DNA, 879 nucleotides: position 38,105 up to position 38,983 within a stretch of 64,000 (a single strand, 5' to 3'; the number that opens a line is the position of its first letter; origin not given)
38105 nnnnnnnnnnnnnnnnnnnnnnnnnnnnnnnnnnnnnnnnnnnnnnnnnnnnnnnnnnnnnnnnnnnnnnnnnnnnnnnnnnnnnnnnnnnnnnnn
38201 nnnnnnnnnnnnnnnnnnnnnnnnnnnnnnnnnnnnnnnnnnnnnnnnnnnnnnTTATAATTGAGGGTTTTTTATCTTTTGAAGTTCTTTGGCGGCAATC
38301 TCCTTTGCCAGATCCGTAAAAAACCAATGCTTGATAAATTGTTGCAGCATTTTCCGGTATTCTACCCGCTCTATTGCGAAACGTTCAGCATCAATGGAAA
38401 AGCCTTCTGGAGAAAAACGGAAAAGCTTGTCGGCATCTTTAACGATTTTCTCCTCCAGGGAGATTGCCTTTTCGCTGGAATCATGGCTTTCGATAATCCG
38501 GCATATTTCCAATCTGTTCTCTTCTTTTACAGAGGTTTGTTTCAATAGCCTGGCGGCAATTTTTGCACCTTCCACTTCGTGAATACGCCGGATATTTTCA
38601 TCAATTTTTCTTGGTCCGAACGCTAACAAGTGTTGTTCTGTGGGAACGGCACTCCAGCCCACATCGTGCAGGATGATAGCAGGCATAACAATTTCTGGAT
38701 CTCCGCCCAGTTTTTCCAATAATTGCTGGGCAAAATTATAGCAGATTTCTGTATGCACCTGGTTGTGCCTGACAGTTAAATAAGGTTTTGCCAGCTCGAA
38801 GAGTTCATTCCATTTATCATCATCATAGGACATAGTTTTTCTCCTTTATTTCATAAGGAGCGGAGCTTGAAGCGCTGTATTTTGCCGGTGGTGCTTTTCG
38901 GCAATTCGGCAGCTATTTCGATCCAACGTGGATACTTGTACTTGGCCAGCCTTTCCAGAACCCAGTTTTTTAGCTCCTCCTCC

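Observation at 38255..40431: BadA/HbaA-type aromatic acid-CoA ligase co-transcribed with an HD-domain hydrolase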

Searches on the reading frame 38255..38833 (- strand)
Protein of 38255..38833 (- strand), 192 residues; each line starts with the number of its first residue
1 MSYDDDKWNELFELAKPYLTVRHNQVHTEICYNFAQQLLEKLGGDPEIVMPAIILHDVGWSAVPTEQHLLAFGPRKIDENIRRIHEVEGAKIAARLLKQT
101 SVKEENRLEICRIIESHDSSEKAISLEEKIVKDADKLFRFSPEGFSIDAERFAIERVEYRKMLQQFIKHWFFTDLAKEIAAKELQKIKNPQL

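Call 3: search_protein_families(library=pfam, proteins=[window:38255-38833:-], max_evalue=0.01)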
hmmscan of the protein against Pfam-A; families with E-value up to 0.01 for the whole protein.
window:38255-38833:- (192 aa): 2 families
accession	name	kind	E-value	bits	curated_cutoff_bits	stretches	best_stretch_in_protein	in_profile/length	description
PF01966.28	HD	-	7.8e-14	52.4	22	1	27-137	4-113/116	HD domain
PF20683.2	DUF6819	-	0.0075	16.4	23.5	0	102-182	82-160/171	Domain of unknown function (DUF6819)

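Call 4: search_protein_families(library=ncbifam, proteins=[window:38255-38833:-], max_evalue=0.01)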
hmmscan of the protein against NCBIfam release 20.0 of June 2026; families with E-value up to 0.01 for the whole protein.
window:38255-38833:- (192 aa): 4 families
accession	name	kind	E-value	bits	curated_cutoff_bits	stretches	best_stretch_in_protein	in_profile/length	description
TIGR00277.1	HDIG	domain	1.6e-05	24.7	27.6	1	27-103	8-75/84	HDIG domain-containing metalloprotein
NF046030.1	ProtAdlyltaseSoFic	equivalog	0.0012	17.9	550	1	108-191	52-129/361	protein adenylyltransferase Fic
NF007515.0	PRK10119.1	equivalog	0.0014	18.1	286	1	22-137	24-129/231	phosphohydrolase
TIGR00488.1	TIGR00488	equivalog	0.004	17.1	70.15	0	27-149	12-132/173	bis(5'-nucleosyl)-tetraphosphatase (symmetrical) YqeK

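Call 15: search_solved_structures(query=window:38255-38833:-, max_evalue=1, show_alignments=3)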
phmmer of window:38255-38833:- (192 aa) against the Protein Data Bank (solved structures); distinct sequences matched with E-value up to 1: 6.
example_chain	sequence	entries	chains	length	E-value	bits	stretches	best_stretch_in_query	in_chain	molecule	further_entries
3b57_A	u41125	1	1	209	0.022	17.7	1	88-144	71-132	Lin1889 protein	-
3djb_A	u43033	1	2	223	0.45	13.4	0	25-138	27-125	Hydrolase, HD family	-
4i2w_A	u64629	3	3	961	0.45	13.4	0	101-174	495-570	Protein UNC-45 | UNC-45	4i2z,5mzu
6qdl_A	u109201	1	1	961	0.46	13.4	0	101-174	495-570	UNC-45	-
6qdm_A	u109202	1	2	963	0.46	13.4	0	101-174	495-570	UNC-45,UNC-45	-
6qdk_A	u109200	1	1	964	0.47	13.4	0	101-174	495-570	UNC-45,UNC-45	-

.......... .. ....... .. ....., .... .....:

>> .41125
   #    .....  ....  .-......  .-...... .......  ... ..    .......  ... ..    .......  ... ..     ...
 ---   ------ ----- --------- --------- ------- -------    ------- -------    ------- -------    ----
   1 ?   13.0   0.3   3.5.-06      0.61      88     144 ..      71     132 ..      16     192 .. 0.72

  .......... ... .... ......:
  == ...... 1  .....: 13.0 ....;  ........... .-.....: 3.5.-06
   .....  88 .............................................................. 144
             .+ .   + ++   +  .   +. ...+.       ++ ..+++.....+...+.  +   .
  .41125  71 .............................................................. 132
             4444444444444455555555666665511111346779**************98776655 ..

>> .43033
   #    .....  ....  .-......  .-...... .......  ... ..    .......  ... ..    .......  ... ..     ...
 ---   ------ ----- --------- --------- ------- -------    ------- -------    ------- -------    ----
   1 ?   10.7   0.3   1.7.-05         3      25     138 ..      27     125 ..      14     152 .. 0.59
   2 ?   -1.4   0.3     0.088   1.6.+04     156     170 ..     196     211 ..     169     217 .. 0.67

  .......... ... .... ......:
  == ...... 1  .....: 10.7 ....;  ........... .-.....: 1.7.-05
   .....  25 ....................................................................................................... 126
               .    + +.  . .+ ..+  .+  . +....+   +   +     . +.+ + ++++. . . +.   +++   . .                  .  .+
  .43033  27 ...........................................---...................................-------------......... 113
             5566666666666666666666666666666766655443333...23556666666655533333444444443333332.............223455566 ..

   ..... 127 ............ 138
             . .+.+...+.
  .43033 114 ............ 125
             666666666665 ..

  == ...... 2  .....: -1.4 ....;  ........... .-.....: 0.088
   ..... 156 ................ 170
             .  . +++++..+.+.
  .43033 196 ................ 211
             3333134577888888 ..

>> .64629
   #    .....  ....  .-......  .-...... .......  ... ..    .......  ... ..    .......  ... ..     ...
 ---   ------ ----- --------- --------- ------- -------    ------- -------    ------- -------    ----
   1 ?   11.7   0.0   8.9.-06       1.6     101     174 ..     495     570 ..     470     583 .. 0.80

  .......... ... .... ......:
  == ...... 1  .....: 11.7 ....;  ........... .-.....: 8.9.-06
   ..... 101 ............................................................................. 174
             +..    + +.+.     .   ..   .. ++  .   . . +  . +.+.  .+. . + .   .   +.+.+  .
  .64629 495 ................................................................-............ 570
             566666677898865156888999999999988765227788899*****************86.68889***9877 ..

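Call 16: find_homologous_proteins(query=window:38255-38833:-)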
Query window:38255-38833:- (192 aa): 1364 proteins with E <= 0.001 among 1451 candidates; the best 120 are listed.
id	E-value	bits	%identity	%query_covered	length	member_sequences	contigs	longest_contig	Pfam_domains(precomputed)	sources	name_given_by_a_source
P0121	1.1e-119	415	97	100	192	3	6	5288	PF01966.29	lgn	-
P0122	2.2e-104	365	86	100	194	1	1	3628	PF01966.29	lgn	-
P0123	1.9e-86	306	74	97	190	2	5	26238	PF01966.29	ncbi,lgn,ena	-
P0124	6.2e-81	289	70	95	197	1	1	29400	PF01966.29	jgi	jgi:HD superfamily phosphodiesterase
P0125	4.8e-77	276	69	95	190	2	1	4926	PF01966.29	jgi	jgi:hypothetical protein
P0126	9.1e-77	275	68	90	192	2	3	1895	PF01966.29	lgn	-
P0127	1.3e-74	268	66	90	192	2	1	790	PF01966.29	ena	-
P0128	6.5e-74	266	65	93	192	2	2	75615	PF01966.29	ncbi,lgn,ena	-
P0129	1.4e-72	261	63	96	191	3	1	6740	PF01966.29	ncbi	-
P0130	1.4e-72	261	64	93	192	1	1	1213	PF01966.29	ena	-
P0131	2.5e-71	257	64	92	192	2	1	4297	PF01966.29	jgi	-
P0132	1.1e-68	249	63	93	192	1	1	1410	PF01966.29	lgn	-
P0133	1.9e-68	248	61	95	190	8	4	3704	PF01966.29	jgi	jgi:HD superfamily phosphodiesterase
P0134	2.6e-68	247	62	93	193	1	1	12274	PF01966.29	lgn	-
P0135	5.0e-68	246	61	94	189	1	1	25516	PF01966.29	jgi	jgi:HD superfamily phosphodiesterase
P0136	8.8e-68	246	63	93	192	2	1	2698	PF01966.29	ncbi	-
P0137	2.6e-67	244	62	97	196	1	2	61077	PF01966.29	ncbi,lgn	ncbi:MAG: HD domain-containing protein [Bacillota bacterium]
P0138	5.4e-67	243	61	95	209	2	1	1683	PF01966.29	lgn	-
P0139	6.3e-66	240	63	94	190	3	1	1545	PF01966.29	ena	-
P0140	7.0e-66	239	63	93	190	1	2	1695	PF01966.29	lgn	-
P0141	3.1e-65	237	61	96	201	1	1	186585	PF01966.29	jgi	jgi:hypothetical protein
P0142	3.3e-65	237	59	96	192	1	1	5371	PF01966.29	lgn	-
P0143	3.5e-64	234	58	95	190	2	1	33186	PF01966.29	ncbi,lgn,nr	ncbi:MAG: HD domain-containing protein [Bacillota bacterium]|nr:HD domain-containing protein [Bacill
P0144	4.1e-64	234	64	88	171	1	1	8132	PF01966.29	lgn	-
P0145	7.7e-64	233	62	94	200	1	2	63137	PF01966.29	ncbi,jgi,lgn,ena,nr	ncbi:MAG: HD domain-containing protein [Clostridia bacterium]|nr:HD domain-containing protein [Clost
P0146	1.2e-63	232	60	96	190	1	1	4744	PF01966.29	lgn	-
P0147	3.7e-63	231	60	92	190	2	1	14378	PF01966.29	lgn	-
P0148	4.8e-63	230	60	93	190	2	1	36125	PF01966.29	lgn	-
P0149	7.1e-63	230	59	94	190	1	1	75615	PF01966.29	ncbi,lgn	-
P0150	9.1e-63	229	60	93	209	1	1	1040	PF01966.29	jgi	jgi:HD superfamily phosphohydrolase YqeK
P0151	2.2e-62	228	62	96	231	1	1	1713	PF01966.29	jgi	-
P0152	3.3e-62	227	59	93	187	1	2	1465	PF01966.29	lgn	-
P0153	2.5e-61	225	60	93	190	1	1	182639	PF01966.29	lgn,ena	-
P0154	3.3e-61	224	64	92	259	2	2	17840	PF01966.29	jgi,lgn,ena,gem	-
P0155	6.0e-61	223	61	93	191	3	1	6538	PF01966.29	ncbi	-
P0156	2.5e-60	221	58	95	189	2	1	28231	PF01966.29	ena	-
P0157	5.1e-60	220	55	95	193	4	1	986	PF01966.29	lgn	-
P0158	2.7e-59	218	55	95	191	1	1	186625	PF01966.29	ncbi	-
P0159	5.4e-59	217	58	93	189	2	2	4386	PF01966.29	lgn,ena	-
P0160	5.5e-59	217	60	93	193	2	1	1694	PF01966.29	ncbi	-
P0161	1.5e-58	216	61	92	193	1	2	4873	PF01966.29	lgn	-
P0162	3.2e-58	214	60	92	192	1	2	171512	PF01966.29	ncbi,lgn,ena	-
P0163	5.0e-58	214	57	94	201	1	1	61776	PF01966.29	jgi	-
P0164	8.2e-58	213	56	94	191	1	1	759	PF01966.29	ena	-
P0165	1.8e-57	212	68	76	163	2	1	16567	PF01966.29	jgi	jgi:HD superfamily phosphodiesterase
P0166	4.3e-54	201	62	89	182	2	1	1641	PF01966.29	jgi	jgi:HD superfamily phosphodiesterase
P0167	1.0e-53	200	51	95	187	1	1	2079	PF01966.29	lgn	-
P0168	1.3e-53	199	52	94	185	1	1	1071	PF01966.29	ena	-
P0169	2.1e-53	199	53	92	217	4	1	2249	PF01966.29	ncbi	-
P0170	2.6e-53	198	51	95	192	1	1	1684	PF01966.29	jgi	jgi:HD superfamily phosphodiesterase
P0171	5.6e-53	197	51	95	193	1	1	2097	PF01966.29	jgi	jgi:HD superfamily phosphodiesterase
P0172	8.4e-52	194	52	94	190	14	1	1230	PF01966.29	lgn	-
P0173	8.7e-52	194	51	92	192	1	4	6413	PF01966.29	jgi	jgi:HD superfamily phosphodiesterase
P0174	1.0e-51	193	52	94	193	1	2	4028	PF01966.29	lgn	-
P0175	1.1e-51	193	51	94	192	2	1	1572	PF01966.29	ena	-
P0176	2.0e-51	192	53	94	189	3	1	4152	PF01966.29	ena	-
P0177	2.2e-51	192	52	91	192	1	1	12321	PF01966.29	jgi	jgi:HD superfamily phosphodiesterase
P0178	2.5e-51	192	52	91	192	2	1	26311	PF01966.29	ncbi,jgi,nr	ncbi:MAG: HD domain-containing protein [Deltaproteobacteria bacterium]|nr:HD domain-containing prote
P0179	2.8e-51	192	50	93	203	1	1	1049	PF01966.29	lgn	-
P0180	8.6e-51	190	50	93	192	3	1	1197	PF01966.29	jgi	jgi:HD superfamily phosphodiesterase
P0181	9.7e-51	190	51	91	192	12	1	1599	PF01966.29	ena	-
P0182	1.2e-50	190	53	92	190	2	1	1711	PF01966.29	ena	-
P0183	1.5e-50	189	48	95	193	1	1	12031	PF01966.29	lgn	-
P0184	3.7e-50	188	51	94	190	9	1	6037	PF01966.29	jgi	jgi:HD superfamily phosphodiesterase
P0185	5.3e-50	188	49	93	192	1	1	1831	PF01966.29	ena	-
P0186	6.3e-50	187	51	93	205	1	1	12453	PF01966.29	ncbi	-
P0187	6.7e-50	187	53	90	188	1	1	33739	PF01966.29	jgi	jgi:HD superfamily phosphodiesterase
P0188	6.8e-50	187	48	96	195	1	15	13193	PF01966.29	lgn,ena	-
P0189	6.8e-50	187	51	91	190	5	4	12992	PF01966.29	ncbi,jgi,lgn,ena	-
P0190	7.6e-50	187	50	93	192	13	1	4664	PF01966.29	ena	-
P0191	9.2e-50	187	48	95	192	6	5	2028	PF01966.29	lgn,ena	-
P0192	1.1e-49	187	53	92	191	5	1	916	PF01966.29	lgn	-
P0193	1.2e-49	187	49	93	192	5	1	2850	PF01966.29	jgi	jgi:HD superfamily phosphohydrolase YqeK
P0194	1.2e-49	187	51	95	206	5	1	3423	PF01966.29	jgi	-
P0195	1.2e-49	187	51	93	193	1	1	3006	PF01966.29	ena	-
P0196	1.3e-49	186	51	93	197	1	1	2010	PF01966.29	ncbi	-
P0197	1.3e-49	186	51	93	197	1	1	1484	PF01966.29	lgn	-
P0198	1.4e-49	186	51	93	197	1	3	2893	PF01966.29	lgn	-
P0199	1.4e-49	186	47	95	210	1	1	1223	PF01966.29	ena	-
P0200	1.6e-49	186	53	90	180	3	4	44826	PF01966.29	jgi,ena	jgi:HD superfamily phosphodiesterase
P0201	1.6e-49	186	51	93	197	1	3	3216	PF01966.29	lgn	-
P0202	1.6e-49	186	51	93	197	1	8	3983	PF01966.29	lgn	-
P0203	1.6e-49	186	49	92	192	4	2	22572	PF01966.29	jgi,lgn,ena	-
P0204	1.7e-49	186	51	93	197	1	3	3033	PF01966.29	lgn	-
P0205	1.7e-49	186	49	93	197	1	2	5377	PF01966.29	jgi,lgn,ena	-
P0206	1.8e-49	186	50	92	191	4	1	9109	PF01966.29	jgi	jgi:HD superfamily phosphodiesterase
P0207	1.8e-49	186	51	93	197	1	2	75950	PF01966.29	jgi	jgi:HD superfamily phosphodiesterase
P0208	1.9e-49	186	49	93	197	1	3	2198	PF01966.29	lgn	-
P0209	2.0e-49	186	49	92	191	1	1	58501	PF01966.29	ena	-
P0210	2.0e-49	186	49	93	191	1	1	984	PF01966.29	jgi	jgi:hypothetical protein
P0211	2.2e-49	186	50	92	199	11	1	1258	PF01966.29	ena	-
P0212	2.4e-49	186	49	93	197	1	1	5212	PF01966.29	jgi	jgi:HD superfamily phosphohydrolase YqeK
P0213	2.9e-49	185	48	95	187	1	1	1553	PF01966.29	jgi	jgi:hypothetical protein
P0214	2.9e-49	185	49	93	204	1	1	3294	PF01966.29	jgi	jgi:HD superfamily phosphodiesterase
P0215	3.6e-49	185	51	92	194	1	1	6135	PF01966.29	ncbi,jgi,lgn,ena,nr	ncbi:MAG: HD domain-containing protein [Proteobacteria bacterium]|nr:HD domain-containing protein [P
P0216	3.7e-49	185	49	91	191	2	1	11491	PF01966.29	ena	-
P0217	3.7e-49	185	52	93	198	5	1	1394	PF01966.29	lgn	-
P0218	3.9e-49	185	48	96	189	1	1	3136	PF01966.29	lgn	-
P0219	4.1e-49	185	50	93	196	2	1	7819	PF01966.29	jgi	-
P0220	4.1e-49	185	49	93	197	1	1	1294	PF01966.29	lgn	-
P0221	4.1e-49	185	51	90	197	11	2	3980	PF01966.29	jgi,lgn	-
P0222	4.2e-49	185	53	93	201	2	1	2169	PF01966.29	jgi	-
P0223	4.6e-49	185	51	90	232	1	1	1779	PF01966.29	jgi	jgi:hypothetical protein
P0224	5.0e-49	185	49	93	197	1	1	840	PF01966.29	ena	-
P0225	5.8e-49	184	51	93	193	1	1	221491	PF01966.29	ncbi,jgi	jgi:HD superfamily phosphodiesterase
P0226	6.1e-49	184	49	93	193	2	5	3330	PF01966.29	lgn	-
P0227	6.2e-49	184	51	93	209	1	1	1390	PF01966.29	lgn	-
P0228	6.4e-49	184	50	93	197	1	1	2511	PF01966.29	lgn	-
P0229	6.7e-49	184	49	92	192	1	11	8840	PF01966.29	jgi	jgi:HD superfamily phosphodiesterase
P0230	7.1e-49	184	50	93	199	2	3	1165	PF01966.29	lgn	-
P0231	7.4e-49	184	47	95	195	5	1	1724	PF01966.29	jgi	jgi:HD superfamily phosphodiesterase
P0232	7.6e-49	184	50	94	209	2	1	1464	PF01966.29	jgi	jgi:HD superfamily phosphodiesterase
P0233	7.7e-49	184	49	93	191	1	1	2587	PF01966.29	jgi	jgi:HD superfamily phosphodiesterase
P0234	8.0e-49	184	50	90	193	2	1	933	PF01966.29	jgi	-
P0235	8.9e-49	184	50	93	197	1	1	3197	PF01966.29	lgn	-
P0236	9.3e-49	184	49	93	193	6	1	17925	PF01966.29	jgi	-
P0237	9.9e-49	184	50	93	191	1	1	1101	PF01966.29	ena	-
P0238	1.0e-48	184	50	93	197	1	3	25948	PF01966.29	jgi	jgi:HD superfamily phosphohydrolase YqeK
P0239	1.1e-48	183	49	93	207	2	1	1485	PF01966.29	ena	-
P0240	1.2e-48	183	51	92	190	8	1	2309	PF01966.29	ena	-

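Call 19: find_related_loci(query=A1, collection=genome_contigs, flank=10000)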
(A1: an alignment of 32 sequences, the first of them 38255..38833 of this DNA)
Query A1 (192 aa) in genome_contigs; peptide patterns used: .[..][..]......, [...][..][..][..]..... (x = any residue, [..] = any of these).
427 stretches matched a pattern; 380 encode a relative of the query (tblastn E <= 1e-3); the best 80 are kept; 79 distinct loci.
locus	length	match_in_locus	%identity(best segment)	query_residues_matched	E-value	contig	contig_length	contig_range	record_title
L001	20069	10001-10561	74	6-192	2e-91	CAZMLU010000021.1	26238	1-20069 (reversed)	MAG TPA_asm: uncultured Desulfovibrionaceae bacterium isolate binchicken_co32_435 genome assembly, contig: NODE_2469_len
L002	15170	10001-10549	72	6-188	2e-84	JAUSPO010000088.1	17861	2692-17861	MAG: Bacillota bacterium isolate E21_metabat.bin.75 E21_k141_210035, whole genome shotgun sequence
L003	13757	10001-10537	65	9-187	5e-78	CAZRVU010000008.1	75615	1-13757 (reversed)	MAG TPA_asm: uncultured Desulfovibrionaceae bacterium isolate binchicken_co39_631 genome assembly, contig: NODE_690_leng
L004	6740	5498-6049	63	6-189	6e-78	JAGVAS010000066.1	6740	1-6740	MAG: Desulfovibrio sp. isolate DeMMO6_36 c_000000051299, whole genome shotgun sequence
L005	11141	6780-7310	64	11-187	5e-76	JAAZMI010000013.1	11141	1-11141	MAG: Bacillota bacterium isolate AS23ysBPME_345 10170_AS23, whole genome shotgun sequence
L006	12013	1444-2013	62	1-187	8e-73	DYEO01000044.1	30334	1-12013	MAG TPA_asm: Dethiobacter sp. isolate Tomsk_51_21 Tomsk_k141_43053, whole genome shotgun sequence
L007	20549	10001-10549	58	10-192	2e-69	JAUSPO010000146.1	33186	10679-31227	MAG: Bacillota bacterium isolate E21_metabat.bin.75 E21_k141_38055, whole genome shotgun sequence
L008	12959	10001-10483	67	6-166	1e-68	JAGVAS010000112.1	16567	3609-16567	MAG: Desulfovibrio sp. isolate DeMMO6_36 c_000000045020, whole genome shotgun sequence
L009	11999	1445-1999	55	8-192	2e-66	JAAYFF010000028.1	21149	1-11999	MAG: Bacillota bacterium isolate AS07pgkLD_49 54772_AS07, whole genome shotgun sequence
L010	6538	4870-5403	61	11-188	9e-65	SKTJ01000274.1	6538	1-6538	MAG: Syntrophomonadaceae bacterium isolate CSSed162cmA_56 CSSed16-2cmA-55080, whole genome shotgun sequence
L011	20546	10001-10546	55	8-189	1e-64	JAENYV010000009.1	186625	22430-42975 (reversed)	MAG: Dethiobacter alkaliphilus isolate BL5_bin.7 BL5_bin7_NODE_41_length_186625_cov_24.700750, whole genome shotgun sequ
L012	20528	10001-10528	60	11-187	3e-64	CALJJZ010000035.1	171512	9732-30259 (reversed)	MAG: uncultured Firmicutes bacterium isolate N1_Bin_Bin_71_sub_1 genome assembly, contig: c_000002362367, whole genome s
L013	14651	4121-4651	51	8-185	2e-56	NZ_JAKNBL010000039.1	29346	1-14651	Pelotomaculum terephthalicicum JT 39, whole genome shotgun sequence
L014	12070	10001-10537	51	11-189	9e-56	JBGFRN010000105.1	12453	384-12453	MAG: Bacillota bacterium isolate BA1A45.2019.Bin.119 NODE_5719_length_12453_cov_1.663153, whole genome shotgun sequence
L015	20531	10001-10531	53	8-184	2e-55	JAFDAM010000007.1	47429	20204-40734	MAG: Deltaproteobacteria bacterium isolate AB_3033_Bin_183 AB_3033_Bin_183_scaffold_703, whole genome shotgun sequence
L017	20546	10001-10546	48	8-190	9e-55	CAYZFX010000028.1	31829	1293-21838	MAG TPA_asm: uncultured Syntrophorhabdus sp. isolate binchicken_co40_106 genome assembly, contig: NODE_973_length_31829_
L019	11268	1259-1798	51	8-188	1e-53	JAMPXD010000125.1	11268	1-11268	MAG: Geobacteraceae bacterium isolate R2F_R2FSRR_metabat.21 R2F_C3311, whole genome shotgun sequence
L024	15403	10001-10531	46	10-186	9e-53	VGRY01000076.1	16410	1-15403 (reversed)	MAG: Deltaproteobacteria bacterium isolate K_DeepCast_100m_mx_276 K_DeepCast_100m_mx_276_Ga0194127_10004756, whole genom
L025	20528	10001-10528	51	11-186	2e-52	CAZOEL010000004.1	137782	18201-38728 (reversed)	MAG TPA_asm: uncultured Syntrophobacteraceae bacterium isolate binchicken_co269_257 genome assembly, contig: NODE_126_le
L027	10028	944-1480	47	8-186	2e-52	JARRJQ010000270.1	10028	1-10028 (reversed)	MAG: Desulfobacterales bacterium isolate Spart_024_MAG scaffold_23549, whole genome shotgun sequence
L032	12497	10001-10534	47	8-185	3e-52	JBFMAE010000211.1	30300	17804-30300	MAG: Thermodesulfobacteriota bacterium isolate MAG130 MAG130_211, whole genome shotgun sequence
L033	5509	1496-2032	47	8-186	7e-52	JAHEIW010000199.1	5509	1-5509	MAG: Deltaproteobacteria bacterium isolate Ww513 NODE_60237_length_5509_cov_27.546585, whole genome shotgun sequence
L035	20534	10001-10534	50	7-184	8e-52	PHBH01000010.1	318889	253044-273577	MAG: Deltaproteobacteria bacterium HGW-Deltaproteobacteria-15 Ig3397_v2_scaffold_148, whole genome shotgun sequence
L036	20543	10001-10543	46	10-190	1e-51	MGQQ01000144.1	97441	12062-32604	MAG: Deltaproteobacteria bacterium RBG_16_49_23 RBG_16_scaffold_728, whole genome shotgun sequence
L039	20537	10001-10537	48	8-186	7e-52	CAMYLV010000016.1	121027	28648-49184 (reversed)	MAG: uncultured Desulfobacterales bacterium isolate FCS_Desulfobacterota_01 genome assembly, contig: scaffold_107, whole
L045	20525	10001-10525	51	9-183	1e-51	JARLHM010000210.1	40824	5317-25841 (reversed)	MAG: Syntrophaceae bacterium isolate MAG_BA410 MetaBAT2_Bin_410_Anoxic_k141_1591016, whole genome shotgun sequence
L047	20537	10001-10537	47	8-186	5e-51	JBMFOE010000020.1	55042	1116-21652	MAG: Desulfomonilaceae bacterium isolate KM4338-29 NODE_20_length_55042_cov_7.399854, whole genome shotgun sequence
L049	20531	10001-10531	47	7-183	3e-51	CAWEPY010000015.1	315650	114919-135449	MAG: uncultured delta proteobacterium isolate MFD04716.bin.1.419 genome assembly, contig: contig_46895, whole genome sho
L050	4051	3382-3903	47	10-183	2e-51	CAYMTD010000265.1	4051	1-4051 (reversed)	MAG TPA_asm: uncultured Syntrophaceae bacterium isolate binchicken_co274_204 genome assembly, contig: NODE_52351_length_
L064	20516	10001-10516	52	14-185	6e-51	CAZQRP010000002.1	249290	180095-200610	MAG TPA_asm: uncultured Dehalococcoidales bacterium isolate binchicken_co178_251 genome assembly, contig: NODE_74_length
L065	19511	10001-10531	48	7-183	6e-51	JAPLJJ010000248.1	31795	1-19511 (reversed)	MAG: Deltaproteobacteria bacterium isolate LacPavin_0419_WC90_MAG_47_15 LacPavin_0419_WC90_scaffold_34892, whole genome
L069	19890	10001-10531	47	10-186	2e-50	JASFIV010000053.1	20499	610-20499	MAG: Desulfobacterales bacterium isolate D0608S20remetaG_Bin_253 D0608S20remetaG_FD_scaffold_249_c1, whole genome shotgu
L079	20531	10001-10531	46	8-184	3e-50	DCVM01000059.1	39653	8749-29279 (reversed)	MAG TPA_asm: Syntrophaceae bacterium UBA2188 UBA2188_contig_6994, whole genome shotgun sequence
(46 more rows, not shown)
